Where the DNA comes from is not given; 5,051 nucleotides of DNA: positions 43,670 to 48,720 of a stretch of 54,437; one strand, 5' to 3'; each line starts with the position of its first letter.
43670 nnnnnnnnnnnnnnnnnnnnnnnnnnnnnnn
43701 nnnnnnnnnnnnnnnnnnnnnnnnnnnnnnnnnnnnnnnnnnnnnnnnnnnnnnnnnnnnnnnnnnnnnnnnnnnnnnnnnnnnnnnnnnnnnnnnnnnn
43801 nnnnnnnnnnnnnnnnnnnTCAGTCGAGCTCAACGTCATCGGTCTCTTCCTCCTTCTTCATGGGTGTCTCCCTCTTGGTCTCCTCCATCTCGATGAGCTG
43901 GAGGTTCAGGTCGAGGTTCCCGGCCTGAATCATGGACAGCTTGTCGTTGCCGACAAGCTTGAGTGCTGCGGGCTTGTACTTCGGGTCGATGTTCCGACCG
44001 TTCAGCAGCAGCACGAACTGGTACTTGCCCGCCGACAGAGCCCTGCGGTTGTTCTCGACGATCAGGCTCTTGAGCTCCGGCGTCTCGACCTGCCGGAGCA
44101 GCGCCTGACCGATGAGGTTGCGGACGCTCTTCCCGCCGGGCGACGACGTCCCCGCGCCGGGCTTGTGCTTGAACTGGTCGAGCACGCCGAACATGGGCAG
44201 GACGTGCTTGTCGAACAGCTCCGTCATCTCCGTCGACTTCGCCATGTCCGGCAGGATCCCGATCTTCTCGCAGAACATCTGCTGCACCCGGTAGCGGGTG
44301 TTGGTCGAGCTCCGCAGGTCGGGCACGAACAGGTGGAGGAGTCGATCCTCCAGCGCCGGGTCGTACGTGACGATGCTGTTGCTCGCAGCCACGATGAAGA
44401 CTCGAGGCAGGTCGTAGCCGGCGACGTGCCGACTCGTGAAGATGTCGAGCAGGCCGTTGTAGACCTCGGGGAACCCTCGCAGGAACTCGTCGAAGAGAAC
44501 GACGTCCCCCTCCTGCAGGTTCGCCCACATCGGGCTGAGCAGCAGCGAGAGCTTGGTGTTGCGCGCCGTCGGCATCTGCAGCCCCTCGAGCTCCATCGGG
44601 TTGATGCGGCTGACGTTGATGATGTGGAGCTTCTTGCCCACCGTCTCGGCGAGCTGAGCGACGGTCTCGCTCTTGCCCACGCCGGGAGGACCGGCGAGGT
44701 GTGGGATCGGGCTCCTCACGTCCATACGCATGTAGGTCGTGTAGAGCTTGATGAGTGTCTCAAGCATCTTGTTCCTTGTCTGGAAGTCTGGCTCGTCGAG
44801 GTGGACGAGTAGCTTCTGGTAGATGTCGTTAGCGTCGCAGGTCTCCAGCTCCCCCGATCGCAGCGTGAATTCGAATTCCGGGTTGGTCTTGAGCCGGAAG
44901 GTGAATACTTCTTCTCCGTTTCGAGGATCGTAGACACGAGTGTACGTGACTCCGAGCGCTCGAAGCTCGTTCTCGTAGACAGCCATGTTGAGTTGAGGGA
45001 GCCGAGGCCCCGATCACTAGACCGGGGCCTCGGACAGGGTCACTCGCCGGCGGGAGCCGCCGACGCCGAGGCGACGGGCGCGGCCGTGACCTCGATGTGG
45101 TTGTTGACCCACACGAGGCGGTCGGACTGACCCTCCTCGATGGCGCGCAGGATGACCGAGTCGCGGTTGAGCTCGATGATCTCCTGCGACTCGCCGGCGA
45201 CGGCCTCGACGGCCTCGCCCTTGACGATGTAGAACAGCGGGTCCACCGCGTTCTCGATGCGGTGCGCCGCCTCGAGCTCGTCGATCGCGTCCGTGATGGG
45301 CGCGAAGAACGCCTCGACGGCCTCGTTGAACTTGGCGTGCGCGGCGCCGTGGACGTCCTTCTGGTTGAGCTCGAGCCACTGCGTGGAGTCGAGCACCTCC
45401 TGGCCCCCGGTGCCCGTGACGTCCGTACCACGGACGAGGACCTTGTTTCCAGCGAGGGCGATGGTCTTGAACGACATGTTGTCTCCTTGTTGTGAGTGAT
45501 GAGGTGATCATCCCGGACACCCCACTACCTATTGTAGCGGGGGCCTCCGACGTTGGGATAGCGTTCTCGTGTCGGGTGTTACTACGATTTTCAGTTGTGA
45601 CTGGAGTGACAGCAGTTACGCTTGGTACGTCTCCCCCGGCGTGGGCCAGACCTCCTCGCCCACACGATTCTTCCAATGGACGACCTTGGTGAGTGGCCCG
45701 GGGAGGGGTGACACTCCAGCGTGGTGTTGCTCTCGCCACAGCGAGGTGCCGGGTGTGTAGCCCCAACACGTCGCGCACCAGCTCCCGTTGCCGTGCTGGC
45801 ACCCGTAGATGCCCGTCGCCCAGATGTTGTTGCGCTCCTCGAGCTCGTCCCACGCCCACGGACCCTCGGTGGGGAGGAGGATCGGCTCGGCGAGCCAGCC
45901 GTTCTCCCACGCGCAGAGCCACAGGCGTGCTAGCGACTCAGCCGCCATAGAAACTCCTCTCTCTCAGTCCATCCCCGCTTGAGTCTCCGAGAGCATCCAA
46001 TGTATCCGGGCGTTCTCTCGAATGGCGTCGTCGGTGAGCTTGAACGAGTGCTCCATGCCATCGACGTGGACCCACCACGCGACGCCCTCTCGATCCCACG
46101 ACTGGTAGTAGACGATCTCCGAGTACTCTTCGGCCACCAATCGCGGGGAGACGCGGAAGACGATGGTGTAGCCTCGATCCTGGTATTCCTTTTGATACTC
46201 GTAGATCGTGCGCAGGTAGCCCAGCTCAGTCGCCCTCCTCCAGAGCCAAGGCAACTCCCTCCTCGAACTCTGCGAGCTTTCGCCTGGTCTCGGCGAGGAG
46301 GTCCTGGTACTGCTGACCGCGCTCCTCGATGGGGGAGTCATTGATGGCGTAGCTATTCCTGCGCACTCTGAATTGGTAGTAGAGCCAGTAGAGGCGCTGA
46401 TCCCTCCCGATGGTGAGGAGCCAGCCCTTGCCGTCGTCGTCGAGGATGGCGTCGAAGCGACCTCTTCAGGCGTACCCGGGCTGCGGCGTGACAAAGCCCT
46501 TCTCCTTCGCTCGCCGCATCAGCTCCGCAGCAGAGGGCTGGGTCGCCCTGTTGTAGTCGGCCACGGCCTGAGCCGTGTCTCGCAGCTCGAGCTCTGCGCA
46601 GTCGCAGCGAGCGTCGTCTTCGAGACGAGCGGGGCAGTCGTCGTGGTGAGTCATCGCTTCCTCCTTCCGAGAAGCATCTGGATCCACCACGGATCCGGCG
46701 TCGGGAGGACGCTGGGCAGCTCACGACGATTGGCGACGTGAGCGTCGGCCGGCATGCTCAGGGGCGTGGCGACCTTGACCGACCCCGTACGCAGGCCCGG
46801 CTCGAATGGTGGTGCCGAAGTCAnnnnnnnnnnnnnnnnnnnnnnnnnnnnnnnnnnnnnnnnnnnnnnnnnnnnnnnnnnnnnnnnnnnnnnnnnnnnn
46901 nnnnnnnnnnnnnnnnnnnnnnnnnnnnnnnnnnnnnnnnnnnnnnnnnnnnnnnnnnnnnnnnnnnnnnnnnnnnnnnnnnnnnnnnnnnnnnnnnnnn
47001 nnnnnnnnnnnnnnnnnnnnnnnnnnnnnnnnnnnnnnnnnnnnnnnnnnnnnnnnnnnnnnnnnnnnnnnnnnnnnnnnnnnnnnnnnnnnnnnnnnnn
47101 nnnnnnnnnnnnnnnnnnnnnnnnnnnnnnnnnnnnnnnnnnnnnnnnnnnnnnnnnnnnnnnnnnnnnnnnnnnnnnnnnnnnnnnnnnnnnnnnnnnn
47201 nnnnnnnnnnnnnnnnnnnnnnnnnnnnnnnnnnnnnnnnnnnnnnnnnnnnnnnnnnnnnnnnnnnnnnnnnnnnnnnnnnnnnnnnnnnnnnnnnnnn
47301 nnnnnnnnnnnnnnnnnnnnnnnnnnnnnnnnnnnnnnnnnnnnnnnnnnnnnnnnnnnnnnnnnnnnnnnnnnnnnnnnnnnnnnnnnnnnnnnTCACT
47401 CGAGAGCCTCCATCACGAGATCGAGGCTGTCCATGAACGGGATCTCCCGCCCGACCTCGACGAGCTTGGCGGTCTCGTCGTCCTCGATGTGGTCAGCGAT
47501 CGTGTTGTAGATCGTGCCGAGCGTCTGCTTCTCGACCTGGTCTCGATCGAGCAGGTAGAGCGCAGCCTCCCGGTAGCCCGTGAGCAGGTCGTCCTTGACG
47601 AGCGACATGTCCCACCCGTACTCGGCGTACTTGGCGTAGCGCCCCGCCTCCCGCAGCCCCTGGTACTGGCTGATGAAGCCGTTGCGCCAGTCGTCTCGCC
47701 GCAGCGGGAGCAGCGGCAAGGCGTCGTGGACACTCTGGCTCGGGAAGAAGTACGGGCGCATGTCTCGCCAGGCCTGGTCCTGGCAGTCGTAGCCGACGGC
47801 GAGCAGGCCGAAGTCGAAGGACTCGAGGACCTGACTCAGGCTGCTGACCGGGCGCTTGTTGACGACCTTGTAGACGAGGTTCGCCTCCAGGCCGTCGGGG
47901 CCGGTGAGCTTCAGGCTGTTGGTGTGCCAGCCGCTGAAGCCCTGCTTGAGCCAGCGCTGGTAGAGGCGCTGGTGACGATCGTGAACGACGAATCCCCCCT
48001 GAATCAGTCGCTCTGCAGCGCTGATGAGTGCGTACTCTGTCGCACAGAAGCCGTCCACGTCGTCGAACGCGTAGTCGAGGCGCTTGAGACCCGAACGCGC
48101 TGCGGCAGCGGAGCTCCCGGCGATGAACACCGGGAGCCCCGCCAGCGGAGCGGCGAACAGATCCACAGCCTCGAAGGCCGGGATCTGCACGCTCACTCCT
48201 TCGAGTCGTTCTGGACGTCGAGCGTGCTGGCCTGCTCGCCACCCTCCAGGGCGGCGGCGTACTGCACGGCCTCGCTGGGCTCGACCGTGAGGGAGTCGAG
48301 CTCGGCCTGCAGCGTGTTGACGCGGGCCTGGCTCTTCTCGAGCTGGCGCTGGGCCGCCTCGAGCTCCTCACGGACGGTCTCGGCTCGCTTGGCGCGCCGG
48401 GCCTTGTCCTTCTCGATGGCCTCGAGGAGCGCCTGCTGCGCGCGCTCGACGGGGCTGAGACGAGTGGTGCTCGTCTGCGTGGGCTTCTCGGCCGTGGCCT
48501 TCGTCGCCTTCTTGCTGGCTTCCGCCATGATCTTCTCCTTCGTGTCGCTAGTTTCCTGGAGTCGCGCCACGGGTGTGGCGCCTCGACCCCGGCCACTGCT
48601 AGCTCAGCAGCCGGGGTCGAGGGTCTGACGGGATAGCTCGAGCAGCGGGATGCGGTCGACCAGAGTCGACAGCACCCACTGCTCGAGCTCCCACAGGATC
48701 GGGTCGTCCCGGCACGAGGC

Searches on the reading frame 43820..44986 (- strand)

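Call 19: search_protein_families(library=pfam, max_evalue=0.01, proteins=[window:43820-44986:-])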
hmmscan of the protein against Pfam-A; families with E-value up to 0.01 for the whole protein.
window:43820-44986:- (388 aa): 6 families
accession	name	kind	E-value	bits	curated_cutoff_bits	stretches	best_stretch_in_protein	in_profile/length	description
PF07728.20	AAA_5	-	7.3e-09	36.2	22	1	97-189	4-96/139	AAA domain (dynein-related subfamily)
PF00004.35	AAA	-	3.9e-07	31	21.2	1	97-216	3-123/131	ATPase family associated with various cellular activities (AAA)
PF20030.5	bpMoxR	-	1e-06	28.4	27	1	97-217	36-161/205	MoxR domain in the MoxR-vWA-beta-propeller ternary systems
PF07726.17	AAA_3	-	4.9e-06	26.9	27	1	97-204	4-111/131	ATPase family associated with various cellular activities (AAA)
PF12774.13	AAA_6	-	0.0018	17.8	25.2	1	96-126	36-66/327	Hydrolytic ATP binding site of dynein motor region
PF00910.28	RNA_helicase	-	0.0081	17.1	21.5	0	97-170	3-60/105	RNA helicase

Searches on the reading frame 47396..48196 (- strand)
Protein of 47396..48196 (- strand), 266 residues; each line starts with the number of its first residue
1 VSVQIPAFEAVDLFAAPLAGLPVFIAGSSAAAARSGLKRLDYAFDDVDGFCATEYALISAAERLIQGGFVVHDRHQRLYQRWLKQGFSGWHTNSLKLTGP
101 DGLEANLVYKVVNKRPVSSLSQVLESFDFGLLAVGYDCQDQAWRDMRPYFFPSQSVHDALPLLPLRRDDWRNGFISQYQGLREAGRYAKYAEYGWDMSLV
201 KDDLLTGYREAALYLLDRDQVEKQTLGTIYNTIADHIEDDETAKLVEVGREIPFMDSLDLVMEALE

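Call 18: search_protein_families(library=pfam, max_evalue=0.01, proteins=[window:47396-48196:-])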
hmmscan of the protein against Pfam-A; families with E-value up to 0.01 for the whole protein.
window:47396-48196:- (266 aa): 0 families

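Call 29: search_dna_similar(query=window:47396-48196:-, collection=phages, mode=protein, max_rows=60, rows=spread)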
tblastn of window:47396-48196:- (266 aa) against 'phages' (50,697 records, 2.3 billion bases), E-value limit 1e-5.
Records with a match: 11; places in all: 11; records where one place covers at least 80% of the query: 11.
Best place of each record, by identity: <60% 11.
By first word of the organism name: Microbacterium 10; Arthrobacter 1.
By host as written in the record: Microbacterium foliorum NRRL B-24224 4; Microbacterium foliorum NRRL B-24224 SEA 4; Microbacterium paraoxydans NRRL B-14843 2; Arthrobacter globiformis B-2979 1.
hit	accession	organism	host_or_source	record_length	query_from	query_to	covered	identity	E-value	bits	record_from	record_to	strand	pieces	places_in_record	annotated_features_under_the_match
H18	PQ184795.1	Arthrobacter phage MissAmericana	Arthrobacter globiformis B-2979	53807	1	266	100%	51.8%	2e-71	243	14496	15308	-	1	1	23: hypothetical protein | 22: hypothetical protein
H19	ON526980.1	Microbacterium phage DoTi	Microbacterium foliorum NRRL B-24224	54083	1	266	100%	49.8%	2e-69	237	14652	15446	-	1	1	20: hypothetical protein | 19: hypothetical protein | 21: hypothetical protein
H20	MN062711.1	Microbacterium phage Araxxi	Microbacterium foliorum NRRL B-24224 SEA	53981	1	266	100%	49.4%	8e-68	233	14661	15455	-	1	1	20: hypothetical protein | 19: hypothetical protein | 21: hypothetical protein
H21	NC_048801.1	Microbacterium phage Araxxi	Microbacterium foliorum NRRL B-24224 SEA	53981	1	266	100%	49.4%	8e-68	233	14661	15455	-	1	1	20: hypothetical protein | 19: hypothetical protein | 21: hypothetical protein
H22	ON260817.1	Microbacterium phage Gshelby23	Microbacterium foliorum NRRL B-24224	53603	18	266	94%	52.4%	9e-74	249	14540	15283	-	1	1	19: hypothetical protein | 18: hypothetical protein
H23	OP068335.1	Microbacterium phage Hannabella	Microbacterium foliorum NRRL B-24224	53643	18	266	94%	52.4%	9e-74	249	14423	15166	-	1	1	20: hypothetical protein | 19: hypothetical protein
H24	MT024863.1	Microbacterium phage Arete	Microbacterium foliorum NRRL B-24224 SEA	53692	18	266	94%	52.0%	7e-74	250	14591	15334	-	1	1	21: hypothetical protein | 20: hypothetical protein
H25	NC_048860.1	Microbacterium phage Arete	Microbacterium foliorum NRRL B-24224 SEA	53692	18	266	94%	52.0%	7e-74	250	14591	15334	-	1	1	21: hypothetical protein | 20: hypothetical protein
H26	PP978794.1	Microbacterium phage Casino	Microbacterium foliorum NRRL B-24224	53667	18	266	94%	52.0%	4e-73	248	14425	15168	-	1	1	19: hypothetical protein | 18: hypothetical protein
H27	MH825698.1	Microbacterium phage Burro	Microbacterium paraoxydans NRRL B-14843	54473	1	266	100%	48.3%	2e-69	237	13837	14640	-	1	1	20: hypothetical protein | 19: hypothetical protein | 21: hypothetical protein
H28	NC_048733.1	Microbacterium phage Burro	Microbacterium paraoxydans NRRL B-14843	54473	1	266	100%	48.3%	2e-69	237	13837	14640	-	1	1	20: hypothetical protein | 19: hypothetical protein | 21: hypothetical protein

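Call 35: find_related_loci(query=window:47396-48196:-, collection=viral_contigs, flank=10000)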
Query window:47396-48196:- (266 aa) in viral_contigs; peptide patterns used: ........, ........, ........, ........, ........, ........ (x = any residue, [..] = any of these).
13 stretches matched a pattern; 2 encode a relative of the query (tblastn E <= 1e-3); 2 distinct loci.
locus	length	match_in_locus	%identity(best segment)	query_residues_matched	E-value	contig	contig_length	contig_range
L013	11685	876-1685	56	4-266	8e-94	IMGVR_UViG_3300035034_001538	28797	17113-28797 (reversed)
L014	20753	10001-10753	48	15-266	3e-72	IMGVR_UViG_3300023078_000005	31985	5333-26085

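Call 46: search_protein_families(library=phrogs, max_evalue=0.001, proteins=[window:47396-48196:-])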
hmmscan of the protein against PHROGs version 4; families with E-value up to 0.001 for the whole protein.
window:47396-48196:- (266 aa): 0 families

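Call 47: search_solved_structures(query=window:47396-48196:-, max_evalue=1)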
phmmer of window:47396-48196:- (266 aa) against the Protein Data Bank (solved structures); distinct sequences matched with E-value up to 1: 0.

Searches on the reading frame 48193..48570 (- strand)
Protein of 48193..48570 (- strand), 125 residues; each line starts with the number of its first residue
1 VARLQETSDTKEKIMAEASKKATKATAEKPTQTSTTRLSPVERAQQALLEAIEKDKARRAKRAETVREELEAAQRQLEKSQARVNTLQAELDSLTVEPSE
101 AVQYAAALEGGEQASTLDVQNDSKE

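Call 18: search_protein_families(library=pfam, max_evalue=0.01, proteins=[window:48193-48570:-])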
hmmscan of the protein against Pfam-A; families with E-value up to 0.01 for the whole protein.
window:48193-48570:- (125 aa): 2 families
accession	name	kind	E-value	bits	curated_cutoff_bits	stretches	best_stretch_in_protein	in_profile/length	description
PF25600.1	TRIM_CC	-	0.0038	17.5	30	1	16-93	15-92/142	TRIM protein coiled-coil region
PF01706.21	FliG_C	-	0.0064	17.2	23.3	1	7-54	52-99/108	FliG C-terminal domain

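Call 46: search_protein_families(library=phrogs, max_evalue=0.001, proteins=[window:48193-48570:-])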
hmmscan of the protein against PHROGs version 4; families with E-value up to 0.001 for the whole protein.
window:48193-48570:- (125 aa): 0 families
